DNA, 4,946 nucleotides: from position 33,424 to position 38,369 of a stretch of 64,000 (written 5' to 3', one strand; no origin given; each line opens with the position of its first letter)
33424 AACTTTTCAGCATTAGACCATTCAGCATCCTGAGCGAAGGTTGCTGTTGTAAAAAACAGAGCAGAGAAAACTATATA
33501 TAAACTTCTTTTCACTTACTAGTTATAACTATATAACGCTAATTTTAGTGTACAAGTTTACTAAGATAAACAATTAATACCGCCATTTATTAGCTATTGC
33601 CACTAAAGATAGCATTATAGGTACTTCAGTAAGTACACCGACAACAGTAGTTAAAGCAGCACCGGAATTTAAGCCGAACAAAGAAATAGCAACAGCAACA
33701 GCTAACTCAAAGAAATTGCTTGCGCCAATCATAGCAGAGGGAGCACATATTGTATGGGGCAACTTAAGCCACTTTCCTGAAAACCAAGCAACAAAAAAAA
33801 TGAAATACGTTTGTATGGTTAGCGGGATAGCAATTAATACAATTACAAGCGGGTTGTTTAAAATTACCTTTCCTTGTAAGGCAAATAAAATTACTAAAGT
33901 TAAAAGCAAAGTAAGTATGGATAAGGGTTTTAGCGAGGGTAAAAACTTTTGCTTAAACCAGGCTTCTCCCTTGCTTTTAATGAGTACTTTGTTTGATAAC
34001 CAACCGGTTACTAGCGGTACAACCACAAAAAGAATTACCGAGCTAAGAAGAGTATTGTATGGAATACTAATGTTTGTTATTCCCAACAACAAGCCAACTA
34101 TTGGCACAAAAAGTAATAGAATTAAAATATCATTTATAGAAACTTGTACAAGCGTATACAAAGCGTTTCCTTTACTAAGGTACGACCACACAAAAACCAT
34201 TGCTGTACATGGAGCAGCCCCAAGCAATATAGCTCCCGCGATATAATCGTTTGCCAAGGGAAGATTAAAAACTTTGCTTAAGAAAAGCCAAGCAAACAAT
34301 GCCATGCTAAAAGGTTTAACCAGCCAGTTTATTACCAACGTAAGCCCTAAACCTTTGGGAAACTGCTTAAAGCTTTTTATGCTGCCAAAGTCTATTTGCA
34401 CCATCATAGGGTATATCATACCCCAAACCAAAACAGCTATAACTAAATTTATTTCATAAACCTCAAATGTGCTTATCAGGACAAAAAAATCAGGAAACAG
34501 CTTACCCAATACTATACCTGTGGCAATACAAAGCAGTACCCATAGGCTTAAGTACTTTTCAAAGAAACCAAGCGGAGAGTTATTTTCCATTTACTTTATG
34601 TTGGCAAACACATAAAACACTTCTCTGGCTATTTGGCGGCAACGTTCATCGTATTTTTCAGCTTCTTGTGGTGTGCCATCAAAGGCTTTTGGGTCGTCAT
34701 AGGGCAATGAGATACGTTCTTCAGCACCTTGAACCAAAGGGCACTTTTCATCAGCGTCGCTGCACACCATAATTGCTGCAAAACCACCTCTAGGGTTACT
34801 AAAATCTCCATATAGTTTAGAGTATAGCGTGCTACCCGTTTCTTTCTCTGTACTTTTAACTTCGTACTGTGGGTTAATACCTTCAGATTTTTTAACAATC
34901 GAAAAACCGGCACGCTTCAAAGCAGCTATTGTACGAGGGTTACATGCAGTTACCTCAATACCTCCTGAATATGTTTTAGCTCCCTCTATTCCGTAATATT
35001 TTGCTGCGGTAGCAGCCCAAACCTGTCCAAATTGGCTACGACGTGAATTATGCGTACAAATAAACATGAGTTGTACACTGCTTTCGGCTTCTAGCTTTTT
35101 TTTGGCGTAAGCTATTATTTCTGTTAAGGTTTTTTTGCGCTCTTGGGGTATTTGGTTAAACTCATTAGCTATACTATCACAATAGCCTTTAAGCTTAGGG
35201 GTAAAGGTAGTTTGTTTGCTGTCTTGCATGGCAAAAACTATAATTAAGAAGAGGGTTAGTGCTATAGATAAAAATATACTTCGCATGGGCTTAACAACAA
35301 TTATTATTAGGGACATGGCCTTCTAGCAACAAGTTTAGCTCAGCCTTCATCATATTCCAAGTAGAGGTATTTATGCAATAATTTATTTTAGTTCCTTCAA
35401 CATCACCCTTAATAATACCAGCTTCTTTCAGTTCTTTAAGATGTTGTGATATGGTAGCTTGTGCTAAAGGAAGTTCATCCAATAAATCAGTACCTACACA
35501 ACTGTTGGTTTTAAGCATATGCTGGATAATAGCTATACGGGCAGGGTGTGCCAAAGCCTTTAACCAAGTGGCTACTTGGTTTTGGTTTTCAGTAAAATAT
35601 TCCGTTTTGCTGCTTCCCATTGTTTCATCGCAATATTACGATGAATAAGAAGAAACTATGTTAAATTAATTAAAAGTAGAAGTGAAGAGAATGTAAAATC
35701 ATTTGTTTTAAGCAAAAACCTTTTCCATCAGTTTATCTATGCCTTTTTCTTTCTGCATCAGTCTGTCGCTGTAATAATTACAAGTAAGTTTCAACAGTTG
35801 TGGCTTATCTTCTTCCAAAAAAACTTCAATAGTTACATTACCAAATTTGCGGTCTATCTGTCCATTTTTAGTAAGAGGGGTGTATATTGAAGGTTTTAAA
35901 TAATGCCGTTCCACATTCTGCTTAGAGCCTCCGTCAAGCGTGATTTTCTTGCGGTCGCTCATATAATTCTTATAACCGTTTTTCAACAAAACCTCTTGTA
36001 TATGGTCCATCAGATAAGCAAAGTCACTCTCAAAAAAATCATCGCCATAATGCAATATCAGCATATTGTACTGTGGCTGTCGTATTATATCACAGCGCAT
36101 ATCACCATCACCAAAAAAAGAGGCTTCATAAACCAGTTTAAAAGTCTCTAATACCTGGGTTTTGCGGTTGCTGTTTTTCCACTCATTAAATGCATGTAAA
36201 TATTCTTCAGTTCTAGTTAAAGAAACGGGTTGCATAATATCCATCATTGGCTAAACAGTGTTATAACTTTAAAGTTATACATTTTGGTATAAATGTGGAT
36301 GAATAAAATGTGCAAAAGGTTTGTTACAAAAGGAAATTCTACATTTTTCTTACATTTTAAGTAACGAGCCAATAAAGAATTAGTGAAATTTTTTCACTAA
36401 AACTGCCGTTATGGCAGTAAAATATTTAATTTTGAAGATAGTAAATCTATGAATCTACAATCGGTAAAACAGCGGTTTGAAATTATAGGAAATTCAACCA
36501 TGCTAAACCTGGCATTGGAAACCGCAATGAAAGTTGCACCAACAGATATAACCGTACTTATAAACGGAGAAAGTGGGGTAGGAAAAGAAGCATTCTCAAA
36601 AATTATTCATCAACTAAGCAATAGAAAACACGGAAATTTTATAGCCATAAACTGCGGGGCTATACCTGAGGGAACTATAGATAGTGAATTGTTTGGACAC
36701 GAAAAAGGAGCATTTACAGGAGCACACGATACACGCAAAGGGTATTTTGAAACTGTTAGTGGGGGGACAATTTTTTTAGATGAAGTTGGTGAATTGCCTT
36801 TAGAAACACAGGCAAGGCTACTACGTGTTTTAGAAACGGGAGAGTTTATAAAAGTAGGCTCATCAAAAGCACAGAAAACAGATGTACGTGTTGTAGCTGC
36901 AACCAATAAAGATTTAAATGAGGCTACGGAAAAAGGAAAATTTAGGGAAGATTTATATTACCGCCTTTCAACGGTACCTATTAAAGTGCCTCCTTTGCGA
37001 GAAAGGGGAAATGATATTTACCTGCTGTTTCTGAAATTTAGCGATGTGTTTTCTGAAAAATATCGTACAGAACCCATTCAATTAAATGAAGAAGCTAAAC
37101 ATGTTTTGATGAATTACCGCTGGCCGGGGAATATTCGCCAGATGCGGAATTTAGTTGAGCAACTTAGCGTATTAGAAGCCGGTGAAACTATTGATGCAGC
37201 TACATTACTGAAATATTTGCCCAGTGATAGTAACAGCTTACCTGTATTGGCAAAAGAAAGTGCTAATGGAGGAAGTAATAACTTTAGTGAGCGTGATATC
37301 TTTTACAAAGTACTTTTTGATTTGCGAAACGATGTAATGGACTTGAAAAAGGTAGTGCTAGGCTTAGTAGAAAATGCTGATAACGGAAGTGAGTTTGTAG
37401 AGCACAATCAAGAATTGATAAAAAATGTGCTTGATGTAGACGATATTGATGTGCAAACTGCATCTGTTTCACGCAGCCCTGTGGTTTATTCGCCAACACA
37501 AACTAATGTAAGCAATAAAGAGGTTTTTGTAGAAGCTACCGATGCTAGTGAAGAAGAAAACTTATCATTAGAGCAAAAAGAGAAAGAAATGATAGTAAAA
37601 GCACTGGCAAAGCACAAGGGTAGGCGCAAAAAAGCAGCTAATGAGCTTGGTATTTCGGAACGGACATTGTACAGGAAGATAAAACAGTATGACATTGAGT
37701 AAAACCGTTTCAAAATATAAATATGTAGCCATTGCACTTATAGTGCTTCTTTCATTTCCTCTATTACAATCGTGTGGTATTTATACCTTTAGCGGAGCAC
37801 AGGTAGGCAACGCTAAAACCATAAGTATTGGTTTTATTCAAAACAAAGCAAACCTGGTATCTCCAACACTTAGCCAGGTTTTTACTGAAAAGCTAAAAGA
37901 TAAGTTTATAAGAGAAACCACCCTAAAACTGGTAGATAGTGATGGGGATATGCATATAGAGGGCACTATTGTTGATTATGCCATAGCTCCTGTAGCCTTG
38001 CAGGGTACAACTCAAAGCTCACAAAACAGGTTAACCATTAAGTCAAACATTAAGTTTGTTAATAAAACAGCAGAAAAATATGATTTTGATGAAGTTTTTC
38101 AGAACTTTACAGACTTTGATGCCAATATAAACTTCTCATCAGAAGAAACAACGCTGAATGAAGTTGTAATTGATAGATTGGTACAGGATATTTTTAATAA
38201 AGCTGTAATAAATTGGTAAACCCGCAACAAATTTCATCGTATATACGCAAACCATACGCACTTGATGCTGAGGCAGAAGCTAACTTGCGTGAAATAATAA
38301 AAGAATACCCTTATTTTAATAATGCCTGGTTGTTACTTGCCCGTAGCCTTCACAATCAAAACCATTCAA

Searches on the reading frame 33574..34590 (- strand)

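Call 20: search_protein_families(library=pfam, proteins=[window:33574-34590:-], max_evalue=0.001)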
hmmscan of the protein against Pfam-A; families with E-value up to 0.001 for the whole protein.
window:33574-34590:- (338 aa): 2 families
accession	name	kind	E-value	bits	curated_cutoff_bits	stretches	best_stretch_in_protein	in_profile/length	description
PF01758.21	SBF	-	1e-36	126.8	24.3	1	54-245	3-190/191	Sodium Bile acid symporter family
PF13593.11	SBF_like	-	6.7e-07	29.3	25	1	17-320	2-295/313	SBF-like CPA transporter family (DUF4137)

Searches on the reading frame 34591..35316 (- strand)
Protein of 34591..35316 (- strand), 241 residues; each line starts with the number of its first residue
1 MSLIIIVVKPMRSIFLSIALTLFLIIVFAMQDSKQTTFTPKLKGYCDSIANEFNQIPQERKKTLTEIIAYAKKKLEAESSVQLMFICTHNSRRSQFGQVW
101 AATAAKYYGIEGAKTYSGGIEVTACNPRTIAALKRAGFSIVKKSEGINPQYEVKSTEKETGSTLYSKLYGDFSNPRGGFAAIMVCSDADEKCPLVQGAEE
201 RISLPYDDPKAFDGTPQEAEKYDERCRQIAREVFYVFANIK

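Call 20: search_protein_families(library=pfam, proteins=[window:34591-35316:-], max_evalue=0.001)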
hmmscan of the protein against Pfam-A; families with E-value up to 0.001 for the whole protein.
window:34591-35316:- (241 aa): 2 families
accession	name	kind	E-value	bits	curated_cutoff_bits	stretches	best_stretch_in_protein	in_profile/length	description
PF05405.19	Mt_ATP-synt_B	-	5.8e-05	23.2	21.7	1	18-86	18-86/163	Mitochondrial ATP synthase B chain precursor (ATP-synt_B)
PF01451.26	LMWPc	-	0.00047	20.8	23.2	1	84-144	2-67/144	Low molecular weight phosphotyrosine protein phosphatase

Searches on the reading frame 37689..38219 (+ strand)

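Call 20: search_protein_families(library=pfam, proteins=[window:37689-38219:+], max_evalue=0.001)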
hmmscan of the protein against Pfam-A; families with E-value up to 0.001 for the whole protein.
window:37689-38219:+ (176 aa): 1 family
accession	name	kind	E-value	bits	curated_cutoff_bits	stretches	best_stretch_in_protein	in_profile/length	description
PF04390.17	LptE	-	8.8e-16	59.1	23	1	43-171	2-117/118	Lipopolysaccharide-assembly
